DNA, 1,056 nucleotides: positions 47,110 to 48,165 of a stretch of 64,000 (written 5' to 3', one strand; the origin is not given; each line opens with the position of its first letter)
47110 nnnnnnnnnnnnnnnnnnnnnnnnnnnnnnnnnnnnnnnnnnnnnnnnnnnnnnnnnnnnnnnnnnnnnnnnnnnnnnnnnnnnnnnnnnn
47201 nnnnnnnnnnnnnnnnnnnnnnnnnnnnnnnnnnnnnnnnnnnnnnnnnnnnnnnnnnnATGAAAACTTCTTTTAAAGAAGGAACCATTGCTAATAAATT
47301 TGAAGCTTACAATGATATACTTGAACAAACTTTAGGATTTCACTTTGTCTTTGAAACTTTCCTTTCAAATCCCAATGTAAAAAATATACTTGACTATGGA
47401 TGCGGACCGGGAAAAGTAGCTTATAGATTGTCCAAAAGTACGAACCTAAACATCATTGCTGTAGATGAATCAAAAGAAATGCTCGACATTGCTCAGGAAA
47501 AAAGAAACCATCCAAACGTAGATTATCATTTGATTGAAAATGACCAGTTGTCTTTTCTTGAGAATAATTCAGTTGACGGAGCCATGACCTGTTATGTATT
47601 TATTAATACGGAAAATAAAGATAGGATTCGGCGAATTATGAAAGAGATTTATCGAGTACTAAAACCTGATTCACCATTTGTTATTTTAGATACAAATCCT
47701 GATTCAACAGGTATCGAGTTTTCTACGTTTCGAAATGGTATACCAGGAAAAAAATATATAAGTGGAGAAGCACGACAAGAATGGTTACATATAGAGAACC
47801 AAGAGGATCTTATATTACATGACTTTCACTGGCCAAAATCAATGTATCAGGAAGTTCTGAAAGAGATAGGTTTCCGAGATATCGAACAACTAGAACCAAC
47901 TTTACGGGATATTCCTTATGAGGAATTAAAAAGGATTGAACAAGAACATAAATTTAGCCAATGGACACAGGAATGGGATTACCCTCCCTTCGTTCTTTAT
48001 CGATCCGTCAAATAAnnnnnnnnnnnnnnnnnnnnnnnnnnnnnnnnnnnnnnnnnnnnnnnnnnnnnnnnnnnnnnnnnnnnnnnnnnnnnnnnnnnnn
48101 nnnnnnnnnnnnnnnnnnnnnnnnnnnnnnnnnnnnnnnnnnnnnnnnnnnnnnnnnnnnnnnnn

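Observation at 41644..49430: Complete Tn3-family transposon with 41-bp IRs, TnpI-type recombinase and cargo; inserted into IS21 istA without a target-site duplication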

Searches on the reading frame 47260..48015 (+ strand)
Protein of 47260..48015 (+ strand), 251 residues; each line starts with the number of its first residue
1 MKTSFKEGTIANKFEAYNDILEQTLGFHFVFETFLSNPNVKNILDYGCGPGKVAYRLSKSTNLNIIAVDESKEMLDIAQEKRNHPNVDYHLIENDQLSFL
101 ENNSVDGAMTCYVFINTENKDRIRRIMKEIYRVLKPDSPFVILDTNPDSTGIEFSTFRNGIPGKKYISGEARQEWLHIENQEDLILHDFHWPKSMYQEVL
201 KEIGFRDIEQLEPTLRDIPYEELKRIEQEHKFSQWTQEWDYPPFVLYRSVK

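Call 5: search_protein_families(library=pfam, proteins=[window:47260-48015:+])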
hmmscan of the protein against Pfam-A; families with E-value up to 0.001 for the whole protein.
window:47260-48015:+ (251 aa): 8 families
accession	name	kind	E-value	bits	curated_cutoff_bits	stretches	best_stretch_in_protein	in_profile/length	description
PF13649.12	Methyltransf_25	-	1.8e-17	64.3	27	1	43-137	1-96/97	Methyltransferase domain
PF08241.18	Methyltransf_11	-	5.4e-15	56.2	21.2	1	44-141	1-94/95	Methyltransferase domain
PF01209.24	Ubie_methyltran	-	6.5e-11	42.5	20.1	1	9-146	15-155/233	ubiE/COQ5 methyltransferase family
PF13847.12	Methyltransf_31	-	9.1e-11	42.1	27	1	41-146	5-113/145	Methyltransferase domain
PF08242.18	Methyltransf_12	-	2.9e-09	38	30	1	44-137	1-95/98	Methyltransferase domain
PF13489.12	Methyltransf_23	-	8e-09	35.9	27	1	34-209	17-163/164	Methyltransferase domain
PF05175.20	MTS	-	6.6e-07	29.6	23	1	33-111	26-105/170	Methyltransferase small domain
PF05148.21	Methyltransf_8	-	5.4e-05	23.6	27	0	35-138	68-152/219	Hypothetical methyltransferase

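Call 6: search_protein_families(library=ncbifam, proteins=[window:47260-48015:+])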
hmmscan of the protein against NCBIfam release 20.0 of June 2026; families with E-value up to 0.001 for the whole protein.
window:47260-48015:+ (251 aa): 36 families (the best 25 are shown)
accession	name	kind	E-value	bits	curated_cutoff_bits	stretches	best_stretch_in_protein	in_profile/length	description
TIGR01934.1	MenG_MenH_UbiE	subfamily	1e-18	67.4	158.35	1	10-149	8-148/223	ubiquinone/menaquinone biosynthesis methyltransferase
NF001244.0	PRK00216.1-5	equivalog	5.8e-17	61.8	216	1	10-150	17-161/236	bifunctional demethylmenaquinone methyltransferase/2-methoxy-6-polyprenyl-1,4-benzoquinol methylase UbiE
NF043040.1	corrin_prot_MT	hypoth_equivalog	8.2e-13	48.3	180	1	41-145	43-150/216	corrinoid protein-associated methyltransferase CpaM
TIGR02072.1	BioC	equivalog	4.1e-11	43.2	184.95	1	39-212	34-207/244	malonyl-ACP O-methyltransferase BioC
NF045667.1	MTase_DVU1556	equivalog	1e-10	41.4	155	1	39-145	22-122/213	DVU_1556 family methyltransferase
NF001242.0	PRK00216.1-3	equivalog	1.6e-09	37.5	351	1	9-144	36-177/258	bifunctional demethylmenaquinone methyltransferase/2-methoxy-6-polyprenyl-1,4-benzoquinol methylase UbiE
NF052510.1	methyltran_MpqE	exception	2.6e-09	36.8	335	1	9-144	14-153/234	methyl-plastoquinone biosynthesis methyltransferase MpqE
NF004452.0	PRK05785.1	equivalog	2.9e-08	33.5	207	1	36-140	48-143/228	hypothetical protein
NF041537.1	ArsM_AhpD_UU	exception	1.7e-07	30.4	510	1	41-144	78-182/345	arsenite methyltransferase/AhpD domain selenoprotein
NF007610.0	PRK10258.1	equivalog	2.1e-07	30.5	342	1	9-138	15-134/251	malonyl-ACP O-methyltransferase BioC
NF041536.1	ArsM_DUF2284_UU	exception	2.5e-07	29.4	575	1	41-144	78-182/459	arsenite methyltransferase/DUF2284 domain selenoprotein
TIGR01983.1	UbiG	equivalog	5.1e-07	29.2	102.95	1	37-146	47-155/228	bifunctional 2-polyprenyl-6-hydroxyphenol methylase/3-demethylubiquinol 3-O-methyltransferase UbiG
TIGR00536.1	hemK_fam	subfamily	6.7e-07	28.7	115.5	1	31-109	106-187/286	HemK family protein methyltransferase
NF040538.1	methyl_ArsM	equivalog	9.4e-07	28.3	500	0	99-144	166-210/356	arsinothricin biosynthesis methyltransferase ArsM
NF008823.0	PRK11873.1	subfamily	2.5e-06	27.2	263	1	43-144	81-183/272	arsenite methyltransferase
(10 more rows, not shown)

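Call 54: find_homologous_proteins(query=window:47260-48015:+, max_evalue=1e-10)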
Query window:47260-48015:+ (251 aa): 90 proteins with E <= 1e-10 among 665 candidates.
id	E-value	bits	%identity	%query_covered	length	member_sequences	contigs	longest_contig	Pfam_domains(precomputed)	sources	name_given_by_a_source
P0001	2.4e-165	566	98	100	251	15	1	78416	PF13847.13,PF13489.13,PF05175.21,PF13649.13,PF01209.25,PF08241.19,PF08242.19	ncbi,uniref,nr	ncbi:class I SAM-dependent methyltransferase [Bacillus sp. FJAT-47783]|uniref:class I SAM-dependent 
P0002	1.2e-148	511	87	100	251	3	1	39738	PF13847.13,PF13489.13,PF05175.21,PF13649.13,PF05148.22,PF01209.25,PF08241.19,PF08242.19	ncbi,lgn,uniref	ncbi:class I SAM-dependent methyltransferase [Bacillus smithii]|uniref:class I SAM-dependent methylt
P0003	7.8e-144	496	84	100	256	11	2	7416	PF13847.13,PF13489.13,PF05175.21,PF13649.13,PF01209.25,PF08241.19,PF08242.19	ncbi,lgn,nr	ncbi:class I SAM-dependent methyltransferase [Cytobacillus firmus]|nr:class I SAM-dependent methyltr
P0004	2.1e-131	455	77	100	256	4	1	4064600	PF13847.13,PF13489.13,PF05175.21,PF13649.13,PF05148.22,PF01209.25,PF08241.19,PF08242.19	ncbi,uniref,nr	ncbi:class I SAM-dependent methyltransferase [Shouchella hunanensis]|uniref:Methyltransferase domain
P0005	1.4e-127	442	73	100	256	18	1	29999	PF13847.13,PF13489.13,PF05175.21,PF13649.13,PF01209.25,PF08241.19,PF08242.19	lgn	-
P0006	1.6e-127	442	76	100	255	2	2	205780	PF13847.13,PF13489.13,PF05175.21,PF13649.13,PF01209.25,PF08241.19,PF08242.19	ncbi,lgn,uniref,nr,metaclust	ncbi:SAM-dependent methyltransferase [Bacillus manliponensis]|uniref:SAM-dependent methyltransferase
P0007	8.0e-122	423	70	100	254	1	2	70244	PF13847.13,PF13489.13,PF03848.21,PF05175.21,PF13649.13,PF01209.25,PF08241.19,PF08242.19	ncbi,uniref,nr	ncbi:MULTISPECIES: class I SAM-dependent methyltransferase [Clostridia]|uniref:class I SAM-dependent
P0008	6.0e-121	421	73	100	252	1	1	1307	PF13847.13,PF13489.13,PF05175.21,PF13649.13,PF01209.25,PF08241.19,PF08242.19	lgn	-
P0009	1.6e-119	416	71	100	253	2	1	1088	PF13847.13,PF13489.13,PF05175.21,PF13649.13,PF01209.25,PF08241.19,PF08242.19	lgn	-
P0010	2.4e-118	412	69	100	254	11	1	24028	PF13847.13,PF13489.13,PF03848.21,PF05175.21,PF13649.13,PF01209.25,PF08241.19,PF08242.19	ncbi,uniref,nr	ncbi:SAM-dependent methyltransferase [Virgibacillus dokdonensis]|uniref:SAM-dependent methyltransfer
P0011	1.2e-116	407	68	100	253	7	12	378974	PF13847.13,PF13489.13,PF13649.13,PF01209.25,PF08241.19,PF08242.19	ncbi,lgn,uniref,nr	ncbi:class I SAM-dependent methyltransferase [Paenibacillus apiarius]|uniref:Class I SAM-dependent m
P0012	3.3e-112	392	67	100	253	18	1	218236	PF13847.13,PF13489.13,PF05175.21,PF13649.13,PF01209.25,PF08241.19,PF08242.19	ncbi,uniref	ncbi:class I SAM-dependent methyltransferase [Paenibacillus dendritiformis]|uniref:class I SAM-depen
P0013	1.7e-111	390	66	100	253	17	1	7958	PF13847.13,PF13489.13,PF05175.21,PF13649.13,PF01209.25,PF08241.19,PF08242.19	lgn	-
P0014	4.0e-107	375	65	100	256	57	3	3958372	PF13847.13,PF13489.13,PF05175.21,PF13649.13,PF01209.25,PF08241.19,PF08242.19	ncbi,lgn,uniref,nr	ncbi:class I SAM-dependent methyltransferase [Bacillus vallismortis]|uniref:class I SAM-dependent me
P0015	2.4e-105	370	64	100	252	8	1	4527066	PF13847.13,PF13489.13,PF05175.21,PF13649.13,PF05148.22,PF01209.25,PF08241.19,PF08242.19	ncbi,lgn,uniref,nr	ncbi:class I SAM-dependent methyltransferase [Bacillus swezeyi]|uniref:class I SAM-dependent methylt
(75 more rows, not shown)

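Call 55: find_encoding_contigs(protein=P0001, flank=10000, max_places=6)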
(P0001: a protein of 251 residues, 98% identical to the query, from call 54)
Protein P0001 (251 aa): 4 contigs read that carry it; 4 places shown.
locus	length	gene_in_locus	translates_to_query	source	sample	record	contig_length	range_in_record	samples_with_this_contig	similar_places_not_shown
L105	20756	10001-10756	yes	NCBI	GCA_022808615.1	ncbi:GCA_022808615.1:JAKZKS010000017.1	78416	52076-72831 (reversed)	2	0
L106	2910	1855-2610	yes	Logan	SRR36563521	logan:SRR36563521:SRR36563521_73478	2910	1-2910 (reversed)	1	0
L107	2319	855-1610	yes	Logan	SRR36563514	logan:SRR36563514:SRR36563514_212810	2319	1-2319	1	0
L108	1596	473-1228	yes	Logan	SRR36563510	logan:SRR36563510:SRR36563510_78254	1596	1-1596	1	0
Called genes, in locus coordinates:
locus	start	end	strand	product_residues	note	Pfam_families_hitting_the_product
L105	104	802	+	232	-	PF03741:TerC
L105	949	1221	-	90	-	PF17334:CsgA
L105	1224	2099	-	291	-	PF02675:AdoMet_dc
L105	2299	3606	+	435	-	PF00989:PAS (weak), PF08448:PAS_4, PF13426:PAS_9, PF00512:HisKA, PF02518:HATPase_c, PF14501:HATPase_c_5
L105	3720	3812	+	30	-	-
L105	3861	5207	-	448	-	PF00037:Fer4 (faint), PF12800:Fer4_4 (faint), PF12838:Fer4_7, PF13183:Fer4_8, PF13187:Fer4_9 (weak), PF13484:Fer4_16, PF13534:Fer4_17, PF02754:CCG, +1 more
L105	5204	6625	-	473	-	PF01565:FAD_binding_4, PF02913:FAD-oxidase_C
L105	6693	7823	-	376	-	PF05651:Diacid_rec, PF17853:GGDEF_2, PF13556:HTH_30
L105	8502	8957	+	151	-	PF05014:Nuc_deoxyrib_tr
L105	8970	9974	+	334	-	PF00303:Thymidylat_synt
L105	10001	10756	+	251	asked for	PF01209:Ubie_methyltran, PF05175:MTS (weak), PF13489:Methyltransf_23, PF13847:Methyltransf_31, PF08241:Methyltransf_11, PF08242:Methyltransf_12, PF13649:Methyltransf_25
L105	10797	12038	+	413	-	PF00702:Hydrolase, PF13344:Hydrolase_6, PF13419:HAD_2 (faint), PF13242:Hydrolase_like, PF00293:NUDIX, PF14815:NUDIX_4 (faint)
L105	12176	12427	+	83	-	PF00239:Resolvase (weak), PF02796:HTH_7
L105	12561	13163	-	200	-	PF22116:DUF6944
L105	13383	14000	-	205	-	PF19700:DUF6198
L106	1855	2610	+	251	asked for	PF01209:Ubie_methyltran, PF05175:MTS (weak), PF13489:Methyltransf_23, PF13847:Methyltransf_31, PF08241:Methyltransf_11, PF08242:Methyltransf_12, PF13649:Methyltransf_25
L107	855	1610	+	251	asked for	PF01209:Ubie_methyltran, PF05175:MTS (weak), PF13489:Methyltransf_23, PF13847:Methyltransf_31, PF08241:Methyltransf_11, PF08242:Methyltransf_12, PF13649:Methyltransf_25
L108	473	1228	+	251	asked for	PF01209:Ubie_methyltran, PF05175:MTS (weak), PF13489:Methyltransf_23, PF13847:Methyltransf_31, PF08241:Methyltransf_11, PF08242:Methyltransf_12, PF13649:Methyltransf_25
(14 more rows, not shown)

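Call 56: find_encoding_contigs(protein=P0007, flank=7000, max_places=3)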
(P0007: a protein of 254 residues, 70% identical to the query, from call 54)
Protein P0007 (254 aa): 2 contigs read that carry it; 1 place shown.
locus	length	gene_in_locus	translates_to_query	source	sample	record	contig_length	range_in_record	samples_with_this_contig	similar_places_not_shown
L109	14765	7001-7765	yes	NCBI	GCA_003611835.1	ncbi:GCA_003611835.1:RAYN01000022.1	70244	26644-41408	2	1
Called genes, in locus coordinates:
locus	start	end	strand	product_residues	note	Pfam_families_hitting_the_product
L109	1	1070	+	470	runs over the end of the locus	PF03553:Na_H_antiporter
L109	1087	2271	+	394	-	PF03435:Sacchrp_dh_NADP, PF16653:Sacchrp_dh_C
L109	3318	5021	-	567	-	PF09972:DUF2207, PF20990:DUF2207_C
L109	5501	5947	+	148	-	PF05014:Nuc_deoxyrib_tr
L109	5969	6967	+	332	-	PF00303:Thymidylat_synt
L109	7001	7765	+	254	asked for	PF01209:Ubie_methyltran, PF13489:Methyltransf_23, PF05175:MTS (weak), PF03848:TehB (weak), PF13847:Methyltransf_31, PF08241:Methyltransf_11, PF08242:Methyltransf_12 (weak), PF13649:Methyltransf_25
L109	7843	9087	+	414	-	PF00702:Hydrolase, PF13344:Hydrolase_6, PF13419:HAD_2 (faint), PF13242:Hydrolase_like, PF00293:NUDIX, PF14815:NUDIX_4 (weak)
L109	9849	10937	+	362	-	PF01210:NAD_Gly3P_dh_N (weak), PF02558:ApbA, PF03807:F420_oxidored (faint), PF02317:Octopine_DH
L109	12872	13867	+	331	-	PF00535:Glycos_transf_2, PF10111:Glyco_tranf_2_2, PF13641:Glyco_tranf_2_3 (weak)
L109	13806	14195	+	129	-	PF04138:GtrA_DPMS_TM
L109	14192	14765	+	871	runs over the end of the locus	PF09586:YfhO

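Call 57: find_encoding_contigs(protein=P0011, flank=7000, max_places=2)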
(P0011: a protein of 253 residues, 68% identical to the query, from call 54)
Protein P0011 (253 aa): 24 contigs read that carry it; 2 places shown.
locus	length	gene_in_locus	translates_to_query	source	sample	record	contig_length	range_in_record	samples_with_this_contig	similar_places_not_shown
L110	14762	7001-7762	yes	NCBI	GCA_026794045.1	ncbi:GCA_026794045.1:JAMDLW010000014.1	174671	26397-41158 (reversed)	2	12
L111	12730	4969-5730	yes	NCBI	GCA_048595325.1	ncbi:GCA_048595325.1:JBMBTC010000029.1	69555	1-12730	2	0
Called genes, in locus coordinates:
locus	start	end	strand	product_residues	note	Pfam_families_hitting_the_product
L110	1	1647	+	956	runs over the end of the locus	PF00005:ABC_tran (faint), PF02463:SMC_N (faint), PF03193:RsgA_GTPase (faint), PF13191:AAA_16 (faint), PF13304:AAA_21 (faint), PF13401:AAA_22 (faint), PF17760:UvrA_inter, PF17755:UvrA_DNA-bind, +5 more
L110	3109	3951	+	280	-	PF02110:HK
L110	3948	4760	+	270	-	PF08543:Phos_pyr_kin, PF00294:PfkB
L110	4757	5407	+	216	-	PF02581:TMP-TENI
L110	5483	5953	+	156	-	PF05014:Nuc_deoxyrib_tr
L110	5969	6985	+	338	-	PF00303:Thymidylat_synt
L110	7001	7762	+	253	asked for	PF01209:Ubie_methyltran, PF13489:Methyltransf_23, PF13847:Methyltransf_31, PF08241:Methyltransf_11, PF08242:Methyltransf_12, PF13649:Methyltransf_25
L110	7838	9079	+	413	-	PF00702:Hydrolase, PF13344:Hydrolase_6, PF13419:HAD_2 (faint), PF13242:Hydrolase_like, PF00293:NUDIX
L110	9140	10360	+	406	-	PF01547:SBP_bac_1, PF22141:Thiaminase-1_dom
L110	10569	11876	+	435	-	PF12844:HTH_19 (weak), PF13560:HTH_31, PF01381:HTH_3, PF13443:HTH_26 (weak)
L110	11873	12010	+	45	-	-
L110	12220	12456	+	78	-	PF09388:SpoOE-like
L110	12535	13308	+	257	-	PF00702:Hydrolase, PF12710:HAD, PF13419:HAD_2, PF13242:Hydrolase_like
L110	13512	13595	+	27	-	PF16935:Hol_Tox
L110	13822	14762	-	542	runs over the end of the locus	PF03460:NIR_SIR_ferr, PF01077:NIR_SIR, PF03460:NIR_SIR_ferr, PF01077:NIR_SIR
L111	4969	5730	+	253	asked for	PF01209:Ubie_methyltran, PF13489:Methyltransf_23, PF13847:Methyltransf_31, PF08241:Methyltransf_11, PF08242:Methyltransf_12, PF13649:Methyltransf_25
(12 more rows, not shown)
